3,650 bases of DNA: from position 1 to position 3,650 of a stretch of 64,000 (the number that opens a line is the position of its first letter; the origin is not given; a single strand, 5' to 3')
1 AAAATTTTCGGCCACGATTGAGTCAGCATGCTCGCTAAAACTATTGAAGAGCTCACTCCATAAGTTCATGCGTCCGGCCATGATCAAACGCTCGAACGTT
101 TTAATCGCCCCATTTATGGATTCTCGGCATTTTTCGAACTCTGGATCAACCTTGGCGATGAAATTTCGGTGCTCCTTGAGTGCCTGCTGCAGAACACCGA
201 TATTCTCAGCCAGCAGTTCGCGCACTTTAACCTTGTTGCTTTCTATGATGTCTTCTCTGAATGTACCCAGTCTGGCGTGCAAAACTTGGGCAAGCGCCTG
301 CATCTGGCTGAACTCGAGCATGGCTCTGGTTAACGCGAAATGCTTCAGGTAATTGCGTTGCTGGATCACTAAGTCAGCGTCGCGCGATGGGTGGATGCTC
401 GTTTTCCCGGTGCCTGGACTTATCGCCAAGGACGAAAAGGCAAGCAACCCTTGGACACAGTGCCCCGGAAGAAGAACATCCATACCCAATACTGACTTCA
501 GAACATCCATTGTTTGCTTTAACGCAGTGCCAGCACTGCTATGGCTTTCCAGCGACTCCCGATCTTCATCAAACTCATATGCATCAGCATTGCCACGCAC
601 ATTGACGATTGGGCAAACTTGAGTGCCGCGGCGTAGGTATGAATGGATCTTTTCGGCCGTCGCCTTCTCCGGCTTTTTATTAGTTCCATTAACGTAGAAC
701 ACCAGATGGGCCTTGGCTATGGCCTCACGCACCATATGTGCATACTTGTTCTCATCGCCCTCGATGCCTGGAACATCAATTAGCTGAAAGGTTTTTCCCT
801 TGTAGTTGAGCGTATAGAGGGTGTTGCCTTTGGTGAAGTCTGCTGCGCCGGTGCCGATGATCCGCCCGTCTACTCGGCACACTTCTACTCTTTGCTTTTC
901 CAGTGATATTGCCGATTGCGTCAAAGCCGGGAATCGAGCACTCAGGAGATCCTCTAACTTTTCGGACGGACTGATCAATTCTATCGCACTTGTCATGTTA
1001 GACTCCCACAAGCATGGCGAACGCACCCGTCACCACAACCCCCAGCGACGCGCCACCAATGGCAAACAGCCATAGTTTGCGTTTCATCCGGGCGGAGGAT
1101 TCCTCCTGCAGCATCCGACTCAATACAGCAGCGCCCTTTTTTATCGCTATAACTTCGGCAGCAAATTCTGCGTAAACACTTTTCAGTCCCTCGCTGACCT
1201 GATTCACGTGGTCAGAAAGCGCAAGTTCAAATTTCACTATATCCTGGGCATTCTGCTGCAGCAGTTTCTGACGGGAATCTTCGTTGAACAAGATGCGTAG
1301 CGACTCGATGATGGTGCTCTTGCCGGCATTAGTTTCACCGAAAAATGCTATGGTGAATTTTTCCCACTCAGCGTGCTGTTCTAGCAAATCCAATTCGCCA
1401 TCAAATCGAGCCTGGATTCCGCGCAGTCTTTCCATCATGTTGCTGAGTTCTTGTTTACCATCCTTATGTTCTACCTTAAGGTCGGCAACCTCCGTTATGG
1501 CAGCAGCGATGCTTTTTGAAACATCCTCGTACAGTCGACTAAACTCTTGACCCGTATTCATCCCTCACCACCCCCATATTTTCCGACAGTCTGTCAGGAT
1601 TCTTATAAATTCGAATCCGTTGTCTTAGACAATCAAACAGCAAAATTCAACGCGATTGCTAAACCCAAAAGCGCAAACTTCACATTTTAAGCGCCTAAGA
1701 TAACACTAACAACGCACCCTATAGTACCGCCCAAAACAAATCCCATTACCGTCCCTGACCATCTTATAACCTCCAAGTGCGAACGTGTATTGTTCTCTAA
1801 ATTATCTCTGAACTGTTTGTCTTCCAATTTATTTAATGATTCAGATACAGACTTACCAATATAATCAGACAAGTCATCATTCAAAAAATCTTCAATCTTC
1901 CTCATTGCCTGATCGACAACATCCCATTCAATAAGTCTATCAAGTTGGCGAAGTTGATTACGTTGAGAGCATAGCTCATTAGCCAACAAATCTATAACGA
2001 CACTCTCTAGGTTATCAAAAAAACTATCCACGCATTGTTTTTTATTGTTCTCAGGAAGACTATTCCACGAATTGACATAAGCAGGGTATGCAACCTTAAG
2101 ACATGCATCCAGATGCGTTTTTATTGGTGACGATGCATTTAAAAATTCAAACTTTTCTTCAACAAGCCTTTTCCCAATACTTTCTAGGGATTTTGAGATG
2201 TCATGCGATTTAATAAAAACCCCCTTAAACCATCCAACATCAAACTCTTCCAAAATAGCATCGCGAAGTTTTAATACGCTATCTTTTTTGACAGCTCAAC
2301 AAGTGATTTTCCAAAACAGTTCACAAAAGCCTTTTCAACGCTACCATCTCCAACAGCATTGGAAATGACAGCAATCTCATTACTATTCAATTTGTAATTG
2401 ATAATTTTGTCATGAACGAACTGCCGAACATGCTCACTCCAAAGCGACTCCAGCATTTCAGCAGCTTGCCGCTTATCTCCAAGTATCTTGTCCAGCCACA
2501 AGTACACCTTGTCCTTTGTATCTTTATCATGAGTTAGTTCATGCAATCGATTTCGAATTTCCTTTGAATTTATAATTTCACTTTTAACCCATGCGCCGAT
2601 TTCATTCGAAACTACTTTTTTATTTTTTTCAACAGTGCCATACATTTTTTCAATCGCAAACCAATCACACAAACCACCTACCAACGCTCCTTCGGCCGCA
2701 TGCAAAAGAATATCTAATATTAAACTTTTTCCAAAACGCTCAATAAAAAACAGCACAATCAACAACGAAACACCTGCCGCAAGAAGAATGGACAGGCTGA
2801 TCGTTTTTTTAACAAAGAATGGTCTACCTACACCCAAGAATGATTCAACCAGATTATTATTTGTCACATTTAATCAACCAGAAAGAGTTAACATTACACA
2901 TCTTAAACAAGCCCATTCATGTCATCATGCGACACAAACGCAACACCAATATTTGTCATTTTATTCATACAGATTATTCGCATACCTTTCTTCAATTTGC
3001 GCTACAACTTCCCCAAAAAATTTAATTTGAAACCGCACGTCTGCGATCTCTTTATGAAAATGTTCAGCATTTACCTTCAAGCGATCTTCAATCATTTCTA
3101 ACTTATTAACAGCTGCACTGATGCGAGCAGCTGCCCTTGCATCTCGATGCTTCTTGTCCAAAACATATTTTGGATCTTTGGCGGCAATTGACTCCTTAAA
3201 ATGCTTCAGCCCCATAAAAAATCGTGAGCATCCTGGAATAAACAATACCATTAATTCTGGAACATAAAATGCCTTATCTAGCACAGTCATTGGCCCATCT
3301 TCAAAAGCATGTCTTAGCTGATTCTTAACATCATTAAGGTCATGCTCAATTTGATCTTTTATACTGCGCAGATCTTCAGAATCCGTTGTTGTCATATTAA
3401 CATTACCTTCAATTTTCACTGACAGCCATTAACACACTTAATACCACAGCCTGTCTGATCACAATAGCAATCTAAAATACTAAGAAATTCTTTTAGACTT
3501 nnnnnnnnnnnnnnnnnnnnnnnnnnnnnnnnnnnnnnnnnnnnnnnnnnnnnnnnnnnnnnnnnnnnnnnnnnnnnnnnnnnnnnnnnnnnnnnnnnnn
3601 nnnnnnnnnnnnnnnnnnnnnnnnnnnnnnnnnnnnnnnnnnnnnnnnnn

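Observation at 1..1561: P-loop GTPase motifs divided between two translationally coupled ORFs, with a TM helix at the break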

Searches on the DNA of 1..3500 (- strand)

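Call 7: search_dna_similar(query=window:1-3500:-, collection=ecoli_genomes, mode=near, max_rows=15)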
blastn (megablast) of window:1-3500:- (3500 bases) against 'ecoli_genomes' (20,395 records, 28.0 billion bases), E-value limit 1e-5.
No match.

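Call 55: search_dna_similar(query=L031:6001-8378:+, collection=ecoli_genomes, mode=near, max_rows=8)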
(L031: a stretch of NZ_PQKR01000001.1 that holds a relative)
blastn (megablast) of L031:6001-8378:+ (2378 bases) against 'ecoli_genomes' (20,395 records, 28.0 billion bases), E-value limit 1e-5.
Records with a match: 73; places in all: 74; records where one place covers at least 80% of the query: 0.
Genomes with a match: 73 of 5426; with a place that covers at least 80% of the query: 0. Places per genome that has any: lowest 1, median 1, highest 2. On chromosomes: 74 places; on plasmids: 0.
Best place of each record, by identity: 60-80% 73.
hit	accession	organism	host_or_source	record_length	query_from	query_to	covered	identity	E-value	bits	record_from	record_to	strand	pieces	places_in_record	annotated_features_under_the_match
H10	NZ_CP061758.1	Escherichia coli O68:H12 strain 97.3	Bos taurus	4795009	807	2378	66%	76.3%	0e+0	826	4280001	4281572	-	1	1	hypothetical protein | LeoA/HP0731 family dynamin-like GTPase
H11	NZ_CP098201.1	Escherichia coli strain Z0117EC0056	Canis lupus familiaris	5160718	804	2378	66%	72.0%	5e-119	438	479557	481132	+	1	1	leoB: dynamin-like protein LeoB | leoA: toxin secretory dynamin-like GTPase LeoA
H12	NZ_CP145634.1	Escherichia coli strain S1-JOR-02-A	Homo sapiens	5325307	804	2378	66%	72.0%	5e-119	438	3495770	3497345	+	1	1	leoB: dynamin-like protein LeoB | leoA: toxin secretory dynamin-like GTPase LeoA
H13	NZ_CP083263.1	Escherichia coli strain JNU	Environmental waters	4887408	804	2378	66%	71.9%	3e-117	433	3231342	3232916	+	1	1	leoB: dynamin-like protein LeoB | leoA: toxin secretory dynamin-like GTPase LeoA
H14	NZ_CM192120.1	Escherichia coli strain MEW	Pagophila eburnea (ivory gull)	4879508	804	2378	66%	71.9%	1e-115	427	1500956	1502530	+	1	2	leoB: dynamin-like protein LeoB | leoA: toxin secretory dynamin-like GTPase LeoA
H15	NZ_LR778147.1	Escherichia coli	sediment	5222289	807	2378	66%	72.0%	3e-117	433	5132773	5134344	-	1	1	leoB: dynamin-like protein LeoB | leoA: toxin secretory dynamin-like GTPase LeoA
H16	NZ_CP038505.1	Escherichia coli strain 28Eco12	Homo sapiens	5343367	804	2378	66%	71.7%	3e-112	416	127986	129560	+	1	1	leoB: dynamin-like protein LeoB | leoA: toxin secretory dynamin-like GTPase LeoA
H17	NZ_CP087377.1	Escherichia coli strain RIVM_C019217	Homo sapiens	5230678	804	2378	66%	71.7%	3e-112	416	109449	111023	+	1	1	leoB: dynamin-like protein LeoB | leoA: toxin secretory dynamin-like GTPase LeoA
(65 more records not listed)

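Call 56: get_annotated_region(hit=H13, flank=3000)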
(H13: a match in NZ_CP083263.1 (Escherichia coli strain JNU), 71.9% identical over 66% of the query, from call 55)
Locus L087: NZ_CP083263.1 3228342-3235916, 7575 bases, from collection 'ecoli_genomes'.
description: Escherichia coli strain JNU chromosome, complete genome
organism: Escherichia coli strain JNU (NCBI taxid 562)
replicon: chromosome; assembly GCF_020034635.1
host: -; source: Environmental waters; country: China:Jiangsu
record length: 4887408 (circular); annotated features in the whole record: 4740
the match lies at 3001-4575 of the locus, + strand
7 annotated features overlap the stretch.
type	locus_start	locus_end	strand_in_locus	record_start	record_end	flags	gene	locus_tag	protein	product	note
CDS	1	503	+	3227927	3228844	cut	-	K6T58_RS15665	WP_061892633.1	hypothetical protein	-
CDS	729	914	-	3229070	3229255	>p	-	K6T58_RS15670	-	integrase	incomplete; partial in the middle of a contig; missing N-terminus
CDS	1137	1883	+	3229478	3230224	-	tia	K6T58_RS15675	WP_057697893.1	invasion outer membrane protein Tia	-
CDS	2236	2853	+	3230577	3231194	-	leoC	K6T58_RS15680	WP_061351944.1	dynamin-like protein LeoC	-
CDS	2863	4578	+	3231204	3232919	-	leoB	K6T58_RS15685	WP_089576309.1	dynamin-like protein LeoB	-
CDS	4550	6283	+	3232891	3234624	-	leoA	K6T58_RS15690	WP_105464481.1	toxin secretory dynamin-like GTPase LeoA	-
CDS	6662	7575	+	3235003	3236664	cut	-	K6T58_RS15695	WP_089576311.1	phosphoethanolamine transferase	-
